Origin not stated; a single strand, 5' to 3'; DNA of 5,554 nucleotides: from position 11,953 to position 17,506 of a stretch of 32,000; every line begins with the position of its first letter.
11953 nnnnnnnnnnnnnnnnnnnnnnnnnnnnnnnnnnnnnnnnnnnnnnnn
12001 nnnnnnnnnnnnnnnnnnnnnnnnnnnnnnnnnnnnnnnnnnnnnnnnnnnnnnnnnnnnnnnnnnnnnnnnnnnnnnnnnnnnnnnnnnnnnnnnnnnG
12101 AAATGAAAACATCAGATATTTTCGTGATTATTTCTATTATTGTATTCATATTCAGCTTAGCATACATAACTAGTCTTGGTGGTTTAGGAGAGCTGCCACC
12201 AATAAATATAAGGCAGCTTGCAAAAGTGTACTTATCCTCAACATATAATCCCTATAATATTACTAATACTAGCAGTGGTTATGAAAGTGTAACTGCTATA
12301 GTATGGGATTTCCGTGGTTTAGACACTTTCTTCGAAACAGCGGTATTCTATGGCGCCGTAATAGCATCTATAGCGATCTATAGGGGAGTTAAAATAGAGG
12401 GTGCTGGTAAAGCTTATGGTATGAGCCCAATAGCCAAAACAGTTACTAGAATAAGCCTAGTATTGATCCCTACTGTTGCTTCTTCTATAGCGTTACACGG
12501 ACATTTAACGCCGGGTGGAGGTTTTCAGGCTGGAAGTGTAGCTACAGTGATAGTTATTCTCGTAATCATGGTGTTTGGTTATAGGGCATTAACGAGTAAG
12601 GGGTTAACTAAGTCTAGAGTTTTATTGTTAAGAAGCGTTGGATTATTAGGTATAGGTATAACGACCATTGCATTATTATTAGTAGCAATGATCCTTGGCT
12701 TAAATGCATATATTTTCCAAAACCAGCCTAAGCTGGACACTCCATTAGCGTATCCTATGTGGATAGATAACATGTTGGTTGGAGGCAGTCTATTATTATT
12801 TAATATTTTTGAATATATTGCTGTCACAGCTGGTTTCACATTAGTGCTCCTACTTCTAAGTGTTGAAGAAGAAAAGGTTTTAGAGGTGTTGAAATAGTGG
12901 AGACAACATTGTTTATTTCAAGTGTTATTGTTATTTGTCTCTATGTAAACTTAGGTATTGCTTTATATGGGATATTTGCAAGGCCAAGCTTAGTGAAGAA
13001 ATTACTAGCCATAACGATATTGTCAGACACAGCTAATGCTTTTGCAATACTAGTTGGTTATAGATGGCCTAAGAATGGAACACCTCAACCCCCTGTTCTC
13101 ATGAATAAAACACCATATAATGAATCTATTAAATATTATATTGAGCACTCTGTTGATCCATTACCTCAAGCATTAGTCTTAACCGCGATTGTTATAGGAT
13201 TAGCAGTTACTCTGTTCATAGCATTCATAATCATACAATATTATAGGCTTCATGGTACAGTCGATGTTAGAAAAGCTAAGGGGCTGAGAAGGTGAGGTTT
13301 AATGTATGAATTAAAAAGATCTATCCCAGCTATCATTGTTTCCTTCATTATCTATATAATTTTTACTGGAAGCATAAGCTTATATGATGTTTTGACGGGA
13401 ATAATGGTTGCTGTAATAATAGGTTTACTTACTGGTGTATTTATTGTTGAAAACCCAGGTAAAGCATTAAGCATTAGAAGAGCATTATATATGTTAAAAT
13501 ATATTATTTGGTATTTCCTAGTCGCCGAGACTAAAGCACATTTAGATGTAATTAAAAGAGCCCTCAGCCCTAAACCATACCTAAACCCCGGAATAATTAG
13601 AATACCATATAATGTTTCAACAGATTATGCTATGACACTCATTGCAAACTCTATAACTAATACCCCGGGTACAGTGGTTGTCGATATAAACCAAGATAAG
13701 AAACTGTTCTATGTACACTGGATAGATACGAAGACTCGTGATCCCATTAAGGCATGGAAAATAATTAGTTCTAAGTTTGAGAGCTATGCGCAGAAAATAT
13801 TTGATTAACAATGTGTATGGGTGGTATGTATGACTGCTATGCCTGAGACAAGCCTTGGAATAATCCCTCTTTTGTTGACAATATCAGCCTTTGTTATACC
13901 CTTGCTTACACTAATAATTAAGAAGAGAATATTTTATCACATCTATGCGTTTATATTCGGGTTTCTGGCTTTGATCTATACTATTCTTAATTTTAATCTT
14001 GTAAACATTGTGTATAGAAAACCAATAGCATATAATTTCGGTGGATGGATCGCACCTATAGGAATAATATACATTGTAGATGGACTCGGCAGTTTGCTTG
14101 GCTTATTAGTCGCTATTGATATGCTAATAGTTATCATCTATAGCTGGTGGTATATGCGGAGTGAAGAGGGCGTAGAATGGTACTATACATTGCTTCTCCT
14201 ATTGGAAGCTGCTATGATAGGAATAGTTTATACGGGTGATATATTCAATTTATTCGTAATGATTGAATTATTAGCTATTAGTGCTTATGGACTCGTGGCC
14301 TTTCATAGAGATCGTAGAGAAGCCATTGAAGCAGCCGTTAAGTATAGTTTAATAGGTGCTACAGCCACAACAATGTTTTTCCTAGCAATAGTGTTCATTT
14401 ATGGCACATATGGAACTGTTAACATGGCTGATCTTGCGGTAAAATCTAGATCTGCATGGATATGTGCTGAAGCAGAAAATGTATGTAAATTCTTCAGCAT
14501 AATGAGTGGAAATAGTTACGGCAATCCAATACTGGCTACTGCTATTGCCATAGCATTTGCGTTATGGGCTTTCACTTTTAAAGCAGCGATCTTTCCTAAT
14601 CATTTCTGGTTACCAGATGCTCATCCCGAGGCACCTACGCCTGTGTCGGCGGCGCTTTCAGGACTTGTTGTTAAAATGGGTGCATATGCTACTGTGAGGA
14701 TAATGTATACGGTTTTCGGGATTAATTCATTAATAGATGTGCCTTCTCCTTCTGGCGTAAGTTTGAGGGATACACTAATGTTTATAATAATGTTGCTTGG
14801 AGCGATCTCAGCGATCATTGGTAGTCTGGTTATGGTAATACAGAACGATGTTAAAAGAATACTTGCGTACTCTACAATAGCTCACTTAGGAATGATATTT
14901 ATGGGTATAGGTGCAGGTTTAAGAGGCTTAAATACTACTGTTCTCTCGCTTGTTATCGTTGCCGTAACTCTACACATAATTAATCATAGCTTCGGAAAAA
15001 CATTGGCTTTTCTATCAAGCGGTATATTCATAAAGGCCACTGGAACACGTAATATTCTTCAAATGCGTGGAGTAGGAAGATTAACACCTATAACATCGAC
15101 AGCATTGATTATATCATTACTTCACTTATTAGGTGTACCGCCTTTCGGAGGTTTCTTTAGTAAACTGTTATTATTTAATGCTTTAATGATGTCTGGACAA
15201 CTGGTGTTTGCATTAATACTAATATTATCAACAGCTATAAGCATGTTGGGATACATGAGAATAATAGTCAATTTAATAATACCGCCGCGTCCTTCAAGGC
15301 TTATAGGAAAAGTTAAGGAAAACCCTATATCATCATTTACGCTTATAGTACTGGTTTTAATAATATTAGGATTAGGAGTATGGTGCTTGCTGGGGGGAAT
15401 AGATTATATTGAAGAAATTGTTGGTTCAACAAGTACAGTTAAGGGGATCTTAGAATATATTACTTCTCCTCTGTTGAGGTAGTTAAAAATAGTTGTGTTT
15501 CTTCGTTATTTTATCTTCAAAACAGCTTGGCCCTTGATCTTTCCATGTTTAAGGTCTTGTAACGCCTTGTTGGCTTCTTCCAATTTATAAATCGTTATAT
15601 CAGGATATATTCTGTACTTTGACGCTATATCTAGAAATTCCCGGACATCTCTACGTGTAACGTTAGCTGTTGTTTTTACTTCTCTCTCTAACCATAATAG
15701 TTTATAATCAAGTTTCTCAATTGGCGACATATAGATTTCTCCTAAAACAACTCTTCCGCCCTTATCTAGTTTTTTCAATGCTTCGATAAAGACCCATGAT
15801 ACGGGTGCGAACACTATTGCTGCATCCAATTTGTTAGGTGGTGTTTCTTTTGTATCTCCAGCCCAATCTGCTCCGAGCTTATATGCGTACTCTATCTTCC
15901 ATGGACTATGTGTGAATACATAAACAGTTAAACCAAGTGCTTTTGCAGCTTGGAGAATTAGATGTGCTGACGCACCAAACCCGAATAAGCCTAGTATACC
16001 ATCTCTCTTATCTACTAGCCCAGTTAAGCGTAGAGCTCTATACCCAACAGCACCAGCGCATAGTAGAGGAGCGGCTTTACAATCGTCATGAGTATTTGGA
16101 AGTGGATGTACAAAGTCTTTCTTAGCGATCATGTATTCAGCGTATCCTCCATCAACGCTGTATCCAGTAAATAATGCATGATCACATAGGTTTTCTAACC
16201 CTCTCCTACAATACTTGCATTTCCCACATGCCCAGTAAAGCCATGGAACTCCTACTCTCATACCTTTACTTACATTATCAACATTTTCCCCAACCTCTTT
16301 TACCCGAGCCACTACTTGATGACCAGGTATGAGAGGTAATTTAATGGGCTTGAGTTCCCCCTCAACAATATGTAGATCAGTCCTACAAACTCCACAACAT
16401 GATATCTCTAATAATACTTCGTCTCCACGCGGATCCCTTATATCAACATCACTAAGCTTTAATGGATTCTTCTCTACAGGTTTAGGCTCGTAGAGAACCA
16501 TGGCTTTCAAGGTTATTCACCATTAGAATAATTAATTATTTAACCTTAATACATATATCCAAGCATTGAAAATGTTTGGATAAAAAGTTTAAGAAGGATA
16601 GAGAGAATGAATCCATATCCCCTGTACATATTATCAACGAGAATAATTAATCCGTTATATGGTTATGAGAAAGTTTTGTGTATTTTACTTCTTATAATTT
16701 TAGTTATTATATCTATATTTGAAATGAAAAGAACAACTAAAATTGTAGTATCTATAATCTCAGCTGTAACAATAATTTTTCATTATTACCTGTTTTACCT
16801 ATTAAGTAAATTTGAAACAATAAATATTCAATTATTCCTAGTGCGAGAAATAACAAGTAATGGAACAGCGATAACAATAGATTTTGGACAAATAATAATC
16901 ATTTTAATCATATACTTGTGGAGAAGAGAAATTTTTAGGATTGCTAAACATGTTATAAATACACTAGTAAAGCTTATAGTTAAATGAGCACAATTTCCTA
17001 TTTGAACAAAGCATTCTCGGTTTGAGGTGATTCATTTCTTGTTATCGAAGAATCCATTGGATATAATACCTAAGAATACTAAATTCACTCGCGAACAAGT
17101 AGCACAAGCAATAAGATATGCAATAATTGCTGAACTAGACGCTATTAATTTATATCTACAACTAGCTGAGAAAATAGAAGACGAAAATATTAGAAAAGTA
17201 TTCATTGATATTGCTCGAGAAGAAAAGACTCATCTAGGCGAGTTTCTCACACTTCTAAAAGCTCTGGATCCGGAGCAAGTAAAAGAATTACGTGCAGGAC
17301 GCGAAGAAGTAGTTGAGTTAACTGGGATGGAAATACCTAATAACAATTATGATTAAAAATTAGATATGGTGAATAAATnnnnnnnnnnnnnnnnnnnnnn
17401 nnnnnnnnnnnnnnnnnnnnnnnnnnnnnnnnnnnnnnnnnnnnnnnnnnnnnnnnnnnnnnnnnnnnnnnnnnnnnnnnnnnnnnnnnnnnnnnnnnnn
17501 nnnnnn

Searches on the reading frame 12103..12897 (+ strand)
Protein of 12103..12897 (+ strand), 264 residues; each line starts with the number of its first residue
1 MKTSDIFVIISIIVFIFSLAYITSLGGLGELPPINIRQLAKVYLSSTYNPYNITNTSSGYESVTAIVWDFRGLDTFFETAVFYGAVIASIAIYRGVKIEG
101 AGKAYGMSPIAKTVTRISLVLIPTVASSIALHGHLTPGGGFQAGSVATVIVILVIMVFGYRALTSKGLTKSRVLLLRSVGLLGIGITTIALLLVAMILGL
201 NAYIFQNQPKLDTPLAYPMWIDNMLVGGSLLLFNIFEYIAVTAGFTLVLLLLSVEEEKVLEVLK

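Call 7: search_protein_families(library=pfam, proteins=[window:12103-12897:+], max_evalue=0.001)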
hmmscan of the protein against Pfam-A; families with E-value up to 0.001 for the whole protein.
window:12103-12897:+ (264 aa): 1 family
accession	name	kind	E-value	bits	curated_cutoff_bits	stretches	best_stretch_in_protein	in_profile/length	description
PF04039.18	MnhB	-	1.1e-19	71.3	22.5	1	110-246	1-126/127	Domain related to MnhB subunit of Na+/H+ antiporter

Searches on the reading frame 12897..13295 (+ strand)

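Call 7: search_protein_families(library=pfam, proteins=[window:12897-13295:+], max_evalue=0.001)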
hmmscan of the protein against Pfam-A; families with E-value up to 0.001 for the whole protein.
window:12897-13295:+ (132 aa): 1 family
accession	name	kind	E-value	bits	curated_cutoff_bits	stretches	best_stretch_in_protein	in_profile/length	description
PF00420.29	Oxidored_q2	-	4.3e-20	71.7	26.1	1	12-131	3-94/95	NADH-ubiquinone/plastoquinone oxidoreductase chain 4L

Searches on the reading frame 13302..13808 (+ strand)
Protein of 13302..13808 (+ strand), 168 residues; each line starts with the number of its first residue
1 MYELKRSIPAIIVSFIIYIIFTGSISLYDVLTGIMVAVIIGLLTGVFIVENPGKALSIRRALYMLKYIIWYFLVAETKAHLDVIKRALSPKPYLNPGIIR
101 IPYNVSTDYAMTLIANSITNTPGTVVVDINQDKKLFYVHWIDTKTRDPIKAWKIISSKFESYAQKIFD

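Call 7: search_protein_families(library=pfam, proteins=[window:13302-13808:+], max_evalue=0.001)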
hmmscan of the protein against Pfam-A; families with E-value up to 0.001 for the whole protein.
window:13302-13808:+ (168 aa): 1 family
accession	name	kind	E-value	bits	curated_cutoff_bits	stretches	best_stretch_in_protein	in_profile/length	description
PF01899.21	MNHE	-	1.9e-39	135.2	27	1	12-166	2-145/145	Na+/H+ ion antiporter subunit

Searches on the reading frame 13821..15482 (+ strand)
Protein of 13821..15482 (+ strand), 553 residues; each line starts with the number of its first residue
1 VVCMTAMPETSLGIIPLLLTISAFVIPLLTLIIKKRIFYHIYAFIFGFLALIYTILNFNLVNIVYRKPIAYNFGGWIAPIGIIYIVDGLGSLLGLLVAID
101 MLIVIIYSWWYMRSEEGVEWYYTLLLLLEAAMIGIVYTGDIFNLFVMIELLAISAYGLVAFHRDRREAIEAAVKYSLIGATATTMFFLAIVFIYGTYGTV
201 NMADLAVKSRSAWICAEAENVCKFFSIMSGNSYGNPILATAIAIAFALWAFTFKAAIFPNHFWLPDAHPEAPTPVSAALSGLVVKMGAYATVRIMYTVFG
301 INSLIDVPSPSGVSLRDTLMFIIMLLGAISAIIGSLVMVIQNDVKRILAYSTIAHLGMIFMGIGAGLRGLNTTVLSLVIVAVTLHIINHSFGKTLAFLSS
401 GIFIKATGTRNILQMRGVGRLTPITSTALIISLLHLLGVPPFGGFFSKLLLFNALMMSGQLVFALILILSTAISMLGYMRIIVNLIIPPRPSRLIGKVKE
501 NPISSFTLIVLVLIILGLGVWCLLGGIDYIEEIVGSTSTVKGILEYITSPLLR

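Call 7: search_protein_families(library=pfam, proteins=[window:13821-15482:+], max_evalue=0.001)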
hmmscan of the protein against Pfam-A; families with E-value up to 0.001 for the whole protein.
window:13821-15482:+ (553 aa): 3 families
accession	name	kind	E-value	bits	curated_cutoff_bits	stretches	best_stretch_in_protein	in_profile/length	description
PF00361.26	Proton_antipo_M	-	5e-48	164.2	21.5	1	140-473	3-293/294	NADH:quinone oxidoreductase/Mrp antiporter, TM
PF10125.14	NADHdeh_related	-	2.1e-08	34.3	27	1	130-211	79-159/218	NADH dehydrogenase I, subunit N related protein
PF00662.26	Proton_antipo_N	-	0.00091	19.5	24.5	1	84-121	13-50/51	NADH-Ubiquinone oxidoreductase (complex I), chain 5 N-terminus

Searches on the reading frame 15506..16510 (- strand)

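Call 7: search_protein_families(library=pfam, proteins=[window:15506-16510:-], max_evalue=0.001)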
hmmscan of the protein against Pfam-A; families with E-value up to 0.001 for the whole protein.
window:15506-16510:- (334 aa): 2 families
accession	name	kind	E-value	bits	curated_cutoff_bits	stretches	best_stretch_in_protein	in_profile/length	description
PF08240.17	ADH_N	-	2.4e-30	105.3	23.5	1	30-138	3-103/104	Alcohol dehydrogenase GroES-like domain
PF00107.32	ADH_zinc_N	-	4.2e-10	40.1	31.8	1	183-296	4-127/129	Zinc-binding dehydrogenase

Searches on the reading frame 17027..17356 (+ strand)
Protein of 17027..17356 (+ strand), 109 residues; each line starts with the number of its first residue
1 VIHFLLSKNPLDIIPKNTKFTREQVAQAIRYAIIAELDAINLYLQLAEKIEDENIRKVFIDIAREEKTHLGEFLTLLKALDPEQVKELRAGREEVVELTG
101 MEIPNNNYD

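Call 63: search_protein_families(library=pfam, proteins=[window:17027-17356:+], max_evalue=0.0001)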
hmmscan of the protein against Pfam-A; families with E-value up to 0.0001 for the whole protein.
window:17027-17356:+ (109 aa): 3 families
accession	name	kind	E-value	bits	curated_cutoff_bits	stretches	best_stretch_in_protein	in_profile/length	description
PF02915.23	Rubrerythrin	-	2.1e-10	41.5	22.8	1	29-91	3-67/137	Rubrerythrin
PF22277.2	EncFtn-like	-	6.5e-06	26.3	27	1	26-89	17-79/85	EncFtn-like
PF09537.16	DUF2383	-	9.6e-05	22.9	30.8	0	27-83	4-60/111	Domain of unknown function (DUF2383)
